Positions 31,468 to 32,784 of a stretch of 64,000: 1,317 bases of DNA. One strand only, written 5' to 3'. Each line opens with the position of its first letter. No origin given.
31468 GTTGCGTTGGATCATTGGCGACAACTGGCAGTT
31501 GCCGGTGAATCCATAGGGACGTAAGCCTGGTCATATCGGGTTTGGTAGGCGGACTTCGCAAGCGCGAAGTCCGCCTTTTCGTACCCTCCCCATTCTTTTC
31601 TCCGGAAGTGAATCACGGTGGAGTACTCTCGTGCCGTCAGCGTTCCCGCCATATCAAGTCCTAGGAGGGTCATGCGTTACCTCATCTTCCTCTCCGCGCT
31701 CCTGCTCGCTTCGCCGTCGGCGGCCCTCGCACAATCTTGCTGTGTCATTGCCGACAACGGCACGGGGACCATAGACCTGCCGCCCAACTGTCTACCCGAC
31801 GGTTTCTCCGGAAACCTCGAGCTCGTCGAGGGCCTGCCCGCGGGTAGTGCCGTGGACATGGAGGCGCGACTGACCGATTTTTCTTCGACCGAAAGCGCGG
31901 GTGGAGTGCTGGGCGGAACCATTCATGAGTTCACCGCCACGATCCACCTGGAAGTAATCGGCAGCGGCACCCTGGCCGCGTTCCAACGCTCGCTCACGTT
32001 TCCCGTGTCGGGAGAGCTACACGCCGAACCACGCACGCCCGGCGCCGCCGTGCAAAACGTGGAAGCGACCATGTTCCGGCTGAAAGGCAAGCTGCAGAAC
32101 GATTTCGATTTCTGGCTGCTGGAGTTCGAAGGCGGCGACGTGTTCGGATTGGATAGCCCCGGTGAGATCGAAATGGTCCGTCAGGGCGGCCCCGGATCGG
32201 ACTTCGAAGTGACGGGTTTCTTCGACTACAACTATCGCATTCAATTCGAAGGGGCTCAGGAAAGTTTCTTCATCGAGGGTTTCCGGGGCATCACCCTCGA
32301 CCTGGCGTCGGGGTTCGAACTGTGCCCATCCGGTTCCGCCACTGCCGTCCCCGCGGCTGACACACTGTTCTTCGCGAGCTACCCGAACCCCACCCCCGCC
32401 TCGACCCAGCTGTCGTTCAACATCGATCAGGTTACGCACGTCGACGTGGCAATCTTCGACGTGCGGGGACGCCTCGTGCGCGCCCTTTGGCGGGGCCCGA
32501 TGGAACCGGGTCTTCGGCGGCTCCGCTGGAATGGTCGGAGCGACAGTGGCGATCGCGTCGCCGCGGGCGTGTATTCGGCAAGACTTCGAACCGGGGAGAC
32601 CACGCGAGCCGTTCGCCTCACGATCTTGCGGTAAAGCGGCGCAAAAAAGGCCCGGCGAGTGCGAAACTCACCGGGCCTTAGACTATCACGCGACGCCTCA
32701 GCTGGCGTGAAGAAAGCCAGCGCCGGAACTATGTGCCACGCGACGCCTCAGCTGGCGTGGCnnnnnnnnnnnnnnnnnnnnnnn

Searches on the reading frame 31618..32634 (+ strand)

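Call 31: search_protein_families(library=pfam, proteins=[window:31618-32634:+], max_evalue=0.0001)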
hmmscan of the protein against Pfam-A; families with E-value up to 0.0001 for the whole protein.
window:31618-32634:+ (338 aa): 1 family
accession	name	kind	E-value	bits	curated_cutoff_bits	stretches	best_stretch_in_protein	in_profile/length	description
PF13860.13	FlgD_ig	-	4.8e-07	30.1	27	1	271-323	21-73/79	FlgD Ig-like domain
